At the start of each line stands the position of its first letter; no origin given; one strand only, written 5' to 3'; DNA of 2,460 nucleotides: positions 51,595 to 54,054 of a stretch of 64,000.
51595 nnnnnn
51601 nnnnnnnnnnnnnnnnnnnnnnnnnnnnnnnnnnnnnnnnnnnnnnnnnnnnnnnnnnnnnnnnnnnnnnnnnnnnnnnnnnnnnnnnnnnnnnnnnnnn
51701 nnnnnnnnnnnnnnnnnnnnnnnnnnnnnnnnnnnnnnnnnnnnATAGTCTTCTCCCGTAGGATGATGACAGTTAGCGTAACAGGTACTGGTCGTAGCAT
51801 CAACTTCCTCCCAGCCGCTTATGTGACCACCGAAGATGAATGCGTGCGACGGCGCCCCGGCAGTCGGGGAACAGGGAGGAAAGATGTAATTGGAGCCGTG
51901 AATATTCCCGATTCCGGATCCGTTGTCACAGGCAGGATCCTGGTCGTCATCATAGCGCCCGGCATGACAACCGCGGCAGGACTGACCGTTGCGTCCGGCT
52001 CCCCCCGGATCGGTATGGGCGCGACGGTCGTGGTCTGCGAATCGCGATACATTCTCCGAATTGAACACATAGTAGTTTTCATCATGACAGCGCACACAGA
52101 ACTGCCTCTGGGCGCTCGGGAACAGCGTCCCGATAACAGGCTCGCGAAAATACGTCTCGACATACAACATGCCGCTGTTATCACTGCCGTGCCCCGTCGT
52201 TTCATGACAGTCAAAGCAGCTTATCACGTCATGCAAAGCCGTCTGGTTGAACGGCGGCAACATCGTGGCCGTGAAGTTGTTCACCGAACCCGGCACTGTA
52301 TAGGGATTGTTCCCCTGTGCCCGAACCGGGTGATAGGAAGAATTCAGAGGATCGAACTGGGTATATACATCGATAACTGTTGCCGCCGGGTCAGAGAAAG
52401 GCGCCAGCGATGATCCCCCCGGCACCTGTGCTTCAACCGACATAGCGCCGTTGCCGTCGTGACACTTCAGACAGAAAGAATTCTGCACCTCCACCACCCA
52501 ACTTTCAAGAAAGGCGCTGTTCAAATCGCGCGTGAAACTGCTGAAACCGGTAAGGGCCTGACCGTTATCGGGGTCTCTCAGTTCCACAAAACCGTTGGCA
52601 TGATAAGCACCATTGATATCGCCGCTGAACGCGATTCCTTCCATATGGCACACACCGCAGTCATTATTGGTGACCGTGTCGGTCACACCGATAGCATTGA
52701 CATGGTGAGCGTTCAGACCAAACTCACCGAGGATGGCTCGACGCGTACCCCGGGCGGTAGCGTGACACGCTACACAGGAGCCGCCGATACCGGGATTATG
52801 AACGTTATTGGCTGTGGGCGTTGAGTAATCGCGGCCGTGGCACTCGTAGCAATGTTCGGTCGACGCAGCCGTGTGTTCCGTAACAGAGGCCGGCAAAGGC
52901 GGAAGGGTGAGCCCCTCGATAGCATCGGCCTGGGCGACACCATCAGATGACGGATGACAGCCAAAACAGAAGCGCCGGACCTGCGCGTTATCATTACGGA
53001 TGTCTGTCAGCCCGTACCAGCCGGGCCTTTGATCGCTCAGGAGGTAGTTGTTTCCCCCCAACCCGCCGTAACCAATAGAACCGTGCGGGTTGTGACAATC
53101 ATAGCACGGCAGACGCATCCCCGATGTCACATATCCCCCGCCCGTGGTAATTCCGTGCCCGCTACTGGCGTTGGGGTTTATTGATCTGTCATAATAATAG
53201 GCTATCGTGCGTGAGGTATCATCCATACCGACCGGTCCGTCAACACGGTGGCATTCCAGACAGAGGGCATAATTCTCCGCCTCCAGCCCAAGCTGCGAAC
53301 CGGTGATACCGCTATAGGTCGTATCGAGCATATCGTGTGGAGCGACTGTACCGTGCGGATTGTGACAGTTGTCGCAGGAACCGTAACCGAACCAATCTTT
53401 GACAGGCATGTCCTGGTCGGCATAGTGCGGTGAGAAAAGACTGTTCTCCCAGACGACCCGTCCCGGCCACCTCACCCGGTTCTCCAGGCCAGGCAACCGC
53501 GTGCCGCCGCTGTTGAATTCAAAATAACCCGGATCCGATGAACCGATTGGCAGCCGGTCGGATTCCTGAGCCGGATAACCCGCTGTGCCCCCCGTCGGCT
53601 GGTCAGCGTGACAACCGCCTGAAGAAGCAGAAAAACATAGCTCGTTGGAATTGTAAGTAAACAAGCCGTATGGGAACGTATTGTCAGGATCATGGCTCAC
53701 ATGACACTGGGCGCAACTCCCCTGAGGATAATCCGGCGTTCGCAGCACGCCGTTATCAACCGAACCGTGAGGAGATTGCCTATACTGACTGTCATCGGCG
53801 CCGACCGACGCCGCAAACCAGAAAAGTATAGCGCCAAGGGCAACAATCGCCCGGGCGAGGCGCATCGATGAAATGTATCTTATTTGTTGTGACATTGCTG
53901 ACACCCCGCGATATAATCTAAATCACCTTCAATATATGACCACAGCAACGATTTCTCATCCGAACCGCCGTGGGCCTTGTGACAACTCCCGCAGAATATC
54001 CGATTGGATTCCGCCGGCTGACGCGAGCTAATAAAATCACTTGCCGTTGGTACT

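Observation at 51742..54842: Second OmcS-like hexaheme and an expanded 12-14-heme relative with a CX7CH replacing a canonical heme site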

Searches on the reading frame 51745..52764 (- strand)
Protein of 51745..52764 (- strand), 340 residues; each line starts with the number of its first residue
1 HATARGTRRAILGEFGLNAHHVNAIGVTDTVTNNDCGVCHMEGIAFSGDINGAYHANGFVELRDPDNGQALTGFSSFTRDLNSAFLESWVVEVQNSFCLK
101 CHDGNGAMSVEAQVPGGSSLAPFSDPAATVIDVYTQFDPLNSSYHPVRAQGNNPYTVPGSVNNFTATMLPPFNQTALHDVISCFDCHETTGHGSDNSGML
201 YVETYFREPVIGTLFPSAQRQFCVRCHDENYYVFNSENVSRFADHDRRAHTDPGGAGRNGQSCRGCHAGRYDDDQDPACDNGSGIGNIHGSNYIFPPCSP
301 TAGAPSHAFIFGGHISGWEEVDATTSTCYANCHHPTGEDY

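Call 87: search_solved_structures(query=A5, max_evalue=1)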
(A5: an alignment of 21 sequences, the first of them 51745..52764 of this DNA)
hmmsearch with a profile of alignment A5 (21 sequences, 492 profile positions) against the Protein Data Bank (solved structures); distinct sequences matched with E-value up to 1: 58.
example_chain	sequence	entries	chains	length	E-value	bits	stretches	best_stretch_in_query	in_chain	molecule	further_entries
2e84_A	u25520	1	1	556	1.9e-10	43.7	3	8-192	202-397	High-molecular-weight cytochrome c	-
4lmh_A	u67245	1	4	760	2.9e-09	39.8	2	21-192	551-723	Extracellular iron oxide respiratory system surface decaheme cytochrome c component OmcA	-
1h29_A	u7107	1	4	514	5.8e-09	38.8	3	8-189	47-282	HIGH-MOLECULAR-WEIGHT CYTOCHROME C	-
1gws_A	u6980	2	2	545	7.8e-09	38.3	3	8-189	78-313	HIGH-MOLECULAR-WEIGHT CYTOCHROME C | High-molecular-weight cytochrome c precursor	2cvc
1z1n_X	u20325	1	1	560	7.9e-09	38.3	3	6-189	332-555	sixteen heme cytochrome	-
6r2q_A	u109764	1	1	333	1.3e-08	37.6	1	9-154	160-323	Cystathionine beta-synthase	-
1sp3_A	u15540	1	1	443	6.8e-07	31.9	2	301-417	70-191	cytochrome c, putative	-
2j7a_C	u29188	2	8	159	1.8e-06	30.5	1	23-154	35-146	CYTOCHROME C QUINOL DEHYDROGENASE NRFH | NAPC/NIRT CYTOCHROME C FAMILY PROTEIN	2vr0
8qc9_A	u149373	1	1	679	3e-06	29.8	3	25-197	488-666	Extracellular iron oxide respiratory system surface decaheme cytochrome c component MtrC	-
8qbz_A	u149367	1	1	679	3.3e-06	29.7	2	25-197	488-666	Extracellular iron oxide respiratory system surface decaheme cytochrome c component MtrC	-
4lm8_A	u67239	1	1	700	4.4e-06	29.3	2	95-196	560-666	Extracellular iron oxide respiratory system surface decaheme cytochrome c component MtrC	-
8qbq_A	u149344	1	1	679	4.5e-06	29.2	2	25-197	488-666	Extracellular iron oxide respiratory system surface decaheme cytochrome c component MtrC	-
7qth_A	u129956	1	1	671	5.2e-06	29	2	25-194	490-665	Extracellular iron oxide respiratory system surface decaheme cytochrome c component MtrC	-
7o7g_A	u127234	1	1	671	6.4e-06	28.7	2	24-194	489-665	Extracellular iron oxide respiratory system surface decaheme cytochrome c component MtrC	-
1q9i_A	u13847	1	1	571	2.4e-05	26.8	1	8-66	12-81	flavocytochrome c3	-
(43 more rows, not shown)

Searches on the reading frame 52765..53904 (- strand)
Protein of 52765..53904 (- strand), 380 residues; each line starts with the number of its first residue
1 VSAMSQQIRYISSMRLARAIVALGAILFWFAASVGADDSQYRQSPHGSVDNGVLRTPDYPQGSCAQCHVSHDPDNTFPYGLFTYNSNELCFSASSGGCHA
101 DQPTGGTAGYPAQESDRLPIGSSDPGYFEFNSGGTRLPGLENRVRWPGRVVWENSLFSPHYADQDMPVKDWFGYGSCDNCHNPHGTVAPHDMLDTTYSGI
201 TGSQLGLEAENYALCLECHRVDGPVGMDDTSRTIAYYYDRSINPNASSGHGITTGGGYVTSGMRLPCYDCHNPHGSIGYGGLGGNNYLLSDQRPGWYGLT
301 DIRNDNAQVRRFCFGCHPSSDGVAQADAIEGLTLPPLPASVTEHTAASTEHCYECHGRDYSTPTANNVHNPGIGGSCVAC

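Call 83: search_solved_structures(query=A4, max_evalue=1, show_alignments=2)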
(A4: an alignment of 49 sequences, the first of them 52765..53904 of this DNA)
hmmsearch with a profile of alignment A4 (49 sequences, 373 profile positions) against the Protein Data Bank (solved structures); distinct sequences matched with E-value up to 1: 4.
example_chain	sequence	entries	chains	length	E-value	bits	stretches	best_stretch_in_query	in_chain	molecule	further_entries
1jni_A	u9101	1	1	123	0.026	16.4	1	164-216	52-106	DIHEME CYTOCHROME C NAPB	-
6ef8_A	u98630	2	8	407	0.033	16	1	165-218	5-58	C-type cytochrome OmcS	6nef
6r2q_A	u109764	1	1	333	0.13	14.1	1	262-279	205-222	Cystathionine beta-synthase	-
1ogy_B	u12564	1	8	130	0.52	12.1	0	302-321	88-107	DIHEME CYTOCHROME C NAPB MOLECULE: NITRATE REDUCTASE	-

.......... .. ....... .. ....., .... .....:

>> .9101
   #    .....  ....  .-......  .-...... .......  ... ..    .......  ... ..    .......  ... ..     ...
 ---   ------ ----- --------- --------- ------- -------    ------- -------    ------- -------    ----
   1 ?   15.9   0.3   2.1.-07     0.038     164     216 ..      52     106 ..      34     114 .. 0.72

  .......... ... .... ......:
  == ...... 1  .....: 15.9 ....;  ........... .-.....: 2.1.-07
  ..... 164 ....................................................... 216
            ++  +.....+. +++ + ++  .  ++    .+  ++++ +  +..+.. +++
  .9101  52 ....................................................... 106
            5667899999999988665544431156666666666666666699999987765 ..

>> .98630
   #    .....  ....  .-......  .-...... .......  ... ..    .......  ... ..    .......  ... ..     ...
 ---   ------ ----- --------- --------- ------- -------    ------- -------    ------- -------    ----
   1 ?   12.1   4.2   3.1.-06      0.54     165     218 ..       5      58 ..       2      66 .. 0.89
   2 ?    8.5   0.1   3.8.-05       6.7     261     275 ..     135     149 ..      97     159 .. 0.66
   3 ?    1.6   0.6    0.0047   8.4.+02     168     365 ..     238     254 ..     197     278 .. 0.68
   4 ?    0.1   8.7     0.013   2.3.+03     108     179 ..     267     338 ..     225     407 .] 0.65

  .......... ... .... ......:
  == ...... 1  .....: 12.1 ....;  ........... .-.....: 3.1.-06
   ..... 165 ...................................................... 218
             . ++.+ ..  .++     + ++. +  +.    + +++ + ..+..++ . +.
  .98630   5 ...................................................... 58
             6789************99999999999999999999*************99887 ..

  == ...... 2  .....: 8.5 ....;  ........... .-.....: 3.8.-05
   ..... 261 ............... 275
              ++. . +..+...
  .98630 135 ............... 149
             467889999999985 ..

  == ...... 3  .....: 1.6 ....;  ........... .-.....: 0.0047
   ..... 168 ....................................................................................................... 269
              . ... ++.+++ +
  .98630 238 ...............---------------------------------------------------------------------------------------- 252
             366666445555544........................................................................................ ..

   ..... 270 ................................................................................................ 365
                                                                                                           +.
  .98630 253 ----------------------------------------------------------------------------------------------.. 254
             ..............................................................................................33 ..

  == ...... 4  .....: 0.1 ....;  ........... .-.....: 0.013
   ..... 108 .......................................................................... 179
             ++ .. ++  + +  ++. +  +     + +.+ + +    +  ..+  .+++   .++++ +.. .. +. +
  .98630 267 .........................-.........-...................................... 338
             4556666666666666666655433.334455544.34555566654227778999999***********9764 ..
